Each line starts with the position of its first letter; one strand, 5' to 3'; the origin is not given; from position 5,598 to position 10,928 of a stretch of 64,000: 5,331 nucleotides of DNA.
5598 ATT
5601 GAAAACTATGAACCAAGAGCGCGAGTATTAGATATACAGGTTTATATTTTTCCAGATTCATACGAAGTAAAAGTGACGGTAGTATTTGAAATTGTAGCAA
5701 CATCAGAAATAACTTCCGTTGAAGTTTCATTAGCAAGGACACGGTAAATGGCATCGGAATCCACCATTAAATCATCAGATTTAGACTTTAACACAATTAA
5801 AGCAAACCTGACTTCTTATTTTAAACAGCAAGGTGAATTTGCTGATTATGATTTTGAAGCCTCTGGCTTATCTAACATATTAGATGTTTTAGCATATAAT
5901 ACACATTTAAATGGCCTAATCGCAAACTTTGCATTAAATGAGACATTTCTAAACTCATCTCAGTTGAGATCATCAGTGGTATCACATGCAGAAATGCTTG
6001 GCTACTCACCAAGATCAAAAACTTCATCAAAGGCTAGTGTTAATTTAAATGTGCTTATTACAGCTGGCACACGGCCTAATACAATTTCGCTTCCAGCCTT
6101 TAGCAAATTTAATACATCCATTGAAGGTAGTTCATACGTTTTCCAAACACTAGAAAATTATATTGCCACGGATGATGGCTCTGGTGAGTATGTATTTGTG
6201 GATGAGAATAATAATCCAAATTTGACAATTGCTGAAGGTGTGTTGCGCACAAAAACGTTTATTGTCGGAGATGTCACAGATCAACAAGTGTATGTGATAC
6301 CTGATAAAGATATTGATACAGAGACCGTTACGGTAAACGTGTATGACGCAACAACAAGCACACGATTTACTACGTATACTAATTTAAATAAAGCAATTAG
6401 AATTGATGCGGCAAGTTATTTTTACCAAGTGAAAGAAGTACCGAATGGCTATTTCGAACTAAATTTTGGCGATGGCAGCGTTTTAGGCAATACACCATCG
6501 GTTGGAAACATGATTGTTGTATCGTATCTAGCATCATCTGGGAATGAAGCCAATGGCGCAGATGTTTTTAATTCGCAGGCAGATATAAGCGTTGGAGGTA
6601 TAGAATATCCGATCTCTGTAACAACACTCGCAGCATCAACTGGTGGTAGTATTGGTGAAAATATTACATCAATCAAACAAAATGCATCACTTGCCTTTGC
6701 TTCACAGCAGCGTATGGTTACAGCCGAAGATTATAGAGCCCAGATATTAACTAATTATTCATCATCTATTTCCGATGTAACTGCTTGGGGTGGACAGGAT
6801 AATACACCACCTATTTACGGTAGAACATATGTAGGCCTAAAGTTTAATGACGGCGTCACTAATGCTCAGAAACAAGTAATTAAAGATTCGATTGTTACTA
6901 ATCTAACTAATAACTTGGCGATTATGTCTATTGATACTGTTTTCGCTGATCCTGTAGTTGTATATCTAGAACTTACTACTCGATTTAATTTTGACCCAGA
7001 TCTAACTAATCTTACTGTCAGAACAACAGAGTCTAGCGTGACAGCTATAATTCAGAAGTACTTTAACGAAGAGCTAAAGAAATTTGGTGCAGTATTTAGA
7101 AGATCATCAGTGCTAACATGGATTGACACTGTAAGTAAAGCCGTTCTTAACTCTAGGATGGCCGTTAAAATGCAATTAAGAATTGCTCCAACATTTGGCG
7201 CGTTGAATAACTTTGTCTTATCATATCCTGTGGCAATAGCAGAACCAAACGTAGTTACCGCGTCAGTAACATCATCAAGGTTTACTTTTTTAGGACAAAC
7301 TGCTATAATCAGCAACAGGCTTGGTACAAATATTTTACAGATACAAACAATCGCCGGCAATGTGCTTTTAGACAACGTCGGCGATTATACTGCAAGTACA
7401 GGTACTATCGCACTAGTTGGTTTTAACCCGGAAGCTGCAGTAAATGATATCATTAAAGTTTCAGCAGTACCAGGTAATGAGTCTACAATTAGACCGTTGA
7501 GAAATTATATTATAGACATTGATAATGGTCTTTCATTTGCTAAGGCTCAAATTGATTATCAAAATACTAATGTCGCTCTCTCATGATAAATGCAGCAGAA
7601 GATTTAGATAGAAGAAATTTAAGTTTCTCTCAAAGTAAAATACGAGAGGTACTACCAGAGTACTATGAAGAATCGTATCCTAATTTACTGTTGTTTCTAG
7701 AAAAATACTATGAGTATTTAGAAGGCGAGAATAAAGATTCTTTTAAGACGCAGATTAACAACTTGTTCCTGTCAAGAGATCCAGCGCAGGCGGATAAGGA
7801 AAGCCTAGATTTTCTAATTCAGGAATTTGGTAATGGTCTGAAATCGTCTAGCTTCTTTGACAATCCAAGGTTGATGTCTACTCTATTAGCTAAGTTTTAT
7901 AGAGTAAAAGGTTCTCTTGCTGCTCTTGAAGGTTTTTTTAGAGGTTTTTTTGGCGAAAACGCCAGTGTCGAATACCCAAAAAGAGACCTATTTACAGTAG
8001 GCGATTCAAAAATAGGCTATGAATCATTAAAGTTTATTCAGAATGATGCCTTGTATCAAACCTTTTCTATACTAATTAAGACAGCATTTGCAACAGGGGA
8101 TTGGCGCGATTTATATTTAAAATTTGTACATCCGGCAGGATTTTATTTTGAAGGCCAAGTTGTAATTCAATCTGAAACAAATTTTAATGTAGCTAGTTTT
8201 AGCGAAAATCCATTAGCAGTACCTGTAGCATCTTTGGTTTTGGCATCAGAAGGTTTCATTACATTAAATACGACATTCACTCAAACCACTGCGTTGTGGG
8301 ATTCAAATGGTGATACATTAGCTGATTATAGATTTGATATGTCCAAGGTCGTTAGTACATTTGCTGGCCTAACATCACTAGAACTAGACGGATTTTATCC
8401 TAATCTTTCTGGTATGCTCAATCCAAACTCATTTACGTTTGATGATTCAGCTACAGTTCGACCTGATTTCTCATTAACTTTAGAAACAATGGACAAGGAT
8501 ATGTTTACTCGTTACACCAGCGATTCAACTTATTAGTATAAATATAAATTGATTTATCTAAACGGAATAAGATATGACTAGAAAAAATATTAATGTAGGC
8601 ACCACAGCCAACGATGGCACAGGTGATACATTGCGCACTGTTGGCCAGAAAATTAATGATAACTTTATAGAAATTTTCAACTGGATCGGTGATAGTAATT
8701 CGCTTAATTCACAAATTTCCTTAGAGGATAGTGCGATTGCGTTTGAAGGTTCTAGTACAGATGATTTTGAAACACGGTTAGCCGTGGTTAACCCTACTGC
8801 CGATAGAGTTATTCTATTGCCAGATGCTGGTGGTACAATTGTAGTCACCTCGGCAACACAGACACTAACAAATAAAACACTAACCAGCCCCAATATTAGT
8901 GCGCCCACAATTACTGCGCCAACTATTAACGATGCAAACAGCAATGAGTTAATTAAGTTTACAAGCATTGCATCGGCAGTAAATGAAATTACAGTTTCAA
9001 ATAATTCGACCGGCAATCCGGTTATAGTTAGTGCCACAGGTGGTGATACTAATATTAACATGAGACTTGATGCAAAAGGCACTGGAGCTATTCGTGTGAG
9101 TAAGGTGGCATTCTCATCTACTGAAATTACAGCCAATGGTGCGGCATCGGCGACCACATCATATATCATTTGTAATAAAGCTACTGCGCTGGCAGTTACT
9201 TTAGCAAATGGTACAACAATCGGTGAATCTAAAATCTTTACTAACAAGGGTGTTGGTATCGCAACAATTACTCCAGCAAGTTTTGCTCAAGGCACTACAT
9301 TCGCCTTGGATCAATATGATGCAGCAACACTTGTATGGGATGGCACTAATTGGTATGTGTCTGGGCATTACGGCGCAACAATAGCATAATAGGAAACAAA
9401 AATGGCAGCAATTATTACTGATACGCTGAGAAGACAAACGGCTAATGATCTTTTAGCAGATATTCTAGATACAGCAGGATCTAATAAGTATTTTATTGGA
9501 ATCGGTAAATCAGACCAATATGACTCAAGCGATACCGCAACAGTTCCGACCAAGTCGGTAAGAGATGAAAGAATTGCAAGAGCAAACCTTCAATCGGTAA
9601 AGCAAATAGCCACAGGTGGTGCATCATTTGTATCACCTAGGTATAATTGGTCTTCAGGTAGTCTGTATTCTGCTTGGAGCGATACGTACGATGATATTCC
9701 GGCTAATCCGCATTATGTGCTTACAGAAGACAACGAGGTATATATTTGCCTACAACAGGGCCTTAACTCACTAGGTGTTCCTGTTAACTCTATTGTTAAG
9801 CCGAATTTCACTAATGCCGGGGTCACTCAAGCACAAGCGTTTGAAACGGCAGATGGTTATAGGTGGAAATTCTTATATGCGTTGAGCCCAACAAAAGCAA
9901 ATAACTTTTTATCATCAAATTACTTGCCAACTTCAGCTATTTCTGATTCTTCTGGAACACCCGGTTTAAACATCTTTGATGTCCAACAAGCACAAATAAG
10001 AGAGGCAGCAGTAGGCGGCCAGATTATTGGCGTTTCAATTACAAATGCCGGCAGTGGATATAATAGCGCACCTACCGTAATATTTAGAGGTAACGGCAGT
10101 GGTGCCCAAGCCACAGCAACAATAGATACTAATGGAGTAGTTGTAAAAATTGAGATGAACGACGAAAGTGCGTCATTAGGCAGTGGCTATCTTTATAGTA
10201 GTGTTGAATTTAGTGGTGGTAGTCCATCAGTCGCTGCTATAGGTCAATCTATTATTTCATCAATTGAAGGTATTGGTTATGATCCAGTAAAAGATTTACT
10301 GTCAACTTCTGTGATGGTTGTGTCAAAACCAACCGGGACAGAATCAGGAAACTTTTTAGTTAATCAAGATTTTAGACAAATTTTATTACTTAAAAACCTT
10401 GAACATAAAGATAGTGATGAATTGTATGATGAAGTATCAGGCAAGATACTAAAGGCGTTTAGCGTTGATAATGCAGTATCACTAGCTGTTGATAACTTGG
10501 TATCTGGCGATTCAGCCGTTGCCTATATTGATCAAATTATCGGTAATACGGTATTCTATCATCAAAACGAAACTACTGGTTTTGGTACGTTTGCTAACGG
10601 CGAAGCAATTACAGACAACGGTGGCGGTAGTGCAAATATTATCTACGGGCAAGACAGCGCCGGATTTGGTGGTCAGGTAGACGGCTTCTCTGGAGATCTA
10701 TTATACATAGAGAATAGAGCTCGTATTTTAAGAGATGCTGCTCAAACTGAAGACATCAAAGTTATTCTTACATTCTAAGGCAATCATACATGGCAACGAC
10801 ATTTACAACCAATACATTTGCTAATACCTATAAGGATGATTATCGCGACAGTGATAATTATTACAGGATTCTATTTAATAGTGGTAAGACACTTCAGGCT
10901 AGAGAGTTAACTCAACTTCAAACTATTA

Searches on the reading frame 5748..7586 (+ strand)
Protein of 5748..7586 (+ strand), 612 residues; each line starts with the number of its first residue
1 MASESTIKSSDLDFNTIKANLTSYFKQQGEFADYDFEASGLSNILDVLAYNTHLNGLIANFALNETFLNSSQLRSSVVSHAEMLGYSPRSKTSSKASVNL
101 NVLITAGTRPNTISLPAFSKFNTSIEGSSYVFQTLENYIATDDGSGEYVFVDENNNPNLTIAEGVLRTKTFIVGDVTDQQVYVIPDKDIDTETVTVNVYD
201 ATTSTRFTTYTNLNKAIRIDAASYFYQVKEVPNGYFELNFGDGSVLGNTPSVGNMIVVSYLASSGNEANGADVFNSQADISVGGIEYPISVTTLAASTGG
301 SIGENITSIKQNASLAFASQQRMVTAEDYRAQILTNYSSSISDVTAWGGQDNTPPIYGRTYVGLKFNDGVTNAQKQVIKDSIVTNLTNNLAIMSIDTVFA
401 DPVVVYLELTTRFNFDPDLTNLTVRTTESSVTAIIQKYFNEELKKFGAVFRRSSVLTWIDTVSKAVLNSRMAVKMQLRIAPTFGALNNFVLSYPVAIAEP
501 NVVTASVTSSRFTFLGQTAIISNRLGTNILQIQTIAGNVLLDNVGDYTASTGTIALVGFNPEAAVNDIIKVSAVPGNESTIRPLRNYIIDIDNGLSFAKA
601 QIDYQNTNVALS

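Call 9: search_protein_families(library=phrogs, proteins=[window:5748-7586:+], max_evalue=0.00001)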
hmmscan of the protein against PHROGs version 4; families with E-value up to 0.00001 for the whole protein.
window:5748-7586:+ (612 aa): 3 families
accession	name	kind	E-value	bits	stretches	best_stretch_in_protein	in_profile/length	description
phrog_219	-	tail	3.3e-128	429.9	1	8-608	5-590/598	baseplate wedge subunit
phrog_1369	-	tail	4e-10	40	1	58-349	48-316/489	baseplate protein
phrog_10646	-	tail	5.7e-09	35.5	1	7-106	26-126/1142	baseplate wedge subunit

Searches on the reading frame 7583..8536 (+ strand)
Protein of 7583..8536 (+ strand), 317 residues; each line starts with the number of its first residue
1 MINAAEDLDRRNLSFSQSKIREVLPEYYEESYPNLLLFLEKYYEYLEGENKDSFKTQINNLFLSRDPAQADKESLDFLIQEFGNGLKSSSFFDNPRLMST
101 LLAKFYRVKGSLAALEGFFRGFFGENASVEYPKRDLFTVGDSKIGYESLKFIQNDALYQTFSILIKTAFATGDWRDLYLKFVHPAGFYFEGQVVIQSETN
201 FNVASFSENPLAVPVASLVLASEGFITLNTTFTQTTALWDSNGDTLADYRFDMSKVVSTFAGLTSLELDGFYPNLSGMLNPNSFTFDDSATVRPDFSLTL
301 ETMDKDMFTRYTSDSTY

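Call 9: search_protein_families(library=phrogs, proteins=[window:7583-8536:+], max_evalue=0.00001)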
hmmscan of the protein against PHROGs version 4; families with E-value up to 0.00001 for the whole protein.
window:7583-8536:+ (317 aa): 5 families
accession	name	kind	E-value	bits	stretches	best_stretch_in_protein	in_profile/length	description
phrog_3465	-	connector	3.2e-19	69.5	1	147-201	725-779/978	head closure Hc2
phrog_26741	-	unknown function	7.1e-16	59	1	21-140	10-126/497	-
phrog_17744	-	tail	2.3e-13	50.4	1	20-138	15-130/765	baseplate wedge subunit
phrog_4406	-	head and packaging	1.8e-08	32.5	1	135-234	1815-1910/3231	virion structural protein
phrog_701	-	head and packaging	8.1e-06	22.7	0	149-199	3450-3500/6136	virion structural protein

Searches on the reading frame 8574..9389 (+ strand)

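Call 9: search_protein_families(library=phrogs, proteins=[window:8574-9389:+], max_evalue=0.00001)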
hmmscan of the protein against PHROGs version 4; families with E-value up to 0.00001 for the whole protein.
window:8574-9389:+ (271 aa): 4 families
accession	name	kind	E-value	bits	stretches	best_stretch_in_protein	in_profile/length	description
phrog_677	-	tail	4.4e-12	47.1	1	1-178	1-175/412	baseplate wedge tail fiber protein connector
phrog_38058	-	tail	5e-10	39.2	1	51-224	167-337/708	tail fiber protein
phrog_958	-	tail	1.7e-09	37.6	1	3-44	2-43/606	baseplate wedge subunit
phrog_6942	-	tail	5.6e-08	32.9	1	1-46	1-46/708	tail fiber protein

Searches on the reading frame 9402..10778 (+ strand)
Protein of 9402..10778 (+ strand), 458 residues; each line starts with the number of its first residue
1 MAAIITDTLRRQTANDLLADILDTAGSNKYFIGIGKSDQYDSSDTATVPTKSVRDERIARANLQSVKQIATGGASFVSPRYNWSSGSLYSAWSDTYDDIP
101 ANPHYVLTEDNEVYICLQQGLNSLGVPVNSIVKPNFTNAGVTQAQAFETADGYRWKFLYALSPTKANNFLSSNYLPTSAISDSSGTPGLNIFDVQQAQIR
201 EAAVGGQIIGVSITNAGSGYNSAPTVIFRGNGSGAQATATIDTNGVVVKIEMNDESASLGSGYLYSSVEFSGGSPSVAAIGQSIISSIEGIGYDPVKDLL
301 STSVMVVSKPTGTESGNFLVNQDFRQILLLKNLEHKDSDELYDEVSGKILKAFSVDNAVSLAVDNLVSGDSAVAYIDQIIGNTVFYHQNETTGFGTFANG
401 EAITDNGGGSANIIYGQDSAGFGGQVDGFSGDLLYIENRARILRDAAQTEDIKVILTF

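Call 9: search_protein_families(library=phrogs, proteins=[window:9402-10778:+], max_evalue=0.00001)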
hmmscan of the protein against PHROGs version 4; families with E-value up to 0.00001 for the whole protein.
window:9402-10778:+ (458 aa): 4 families
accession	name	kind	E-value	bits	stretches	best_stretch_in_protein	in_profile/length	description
phrog_438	-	tail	2.2e-66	226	1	1-458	1-478/478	baseplate wedge subunit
phrog_977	-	tail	2.4e-08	34.4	0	427-458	302-333/333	baseplate wedge subunit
phrog_708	-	tail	1.3e-06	27.3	1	202-291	811-902/1383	baseplate wedge subunit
phrog_701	-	head and packaging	1.3e-06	25.4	1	203-245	1275-1317/6136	virion structural protein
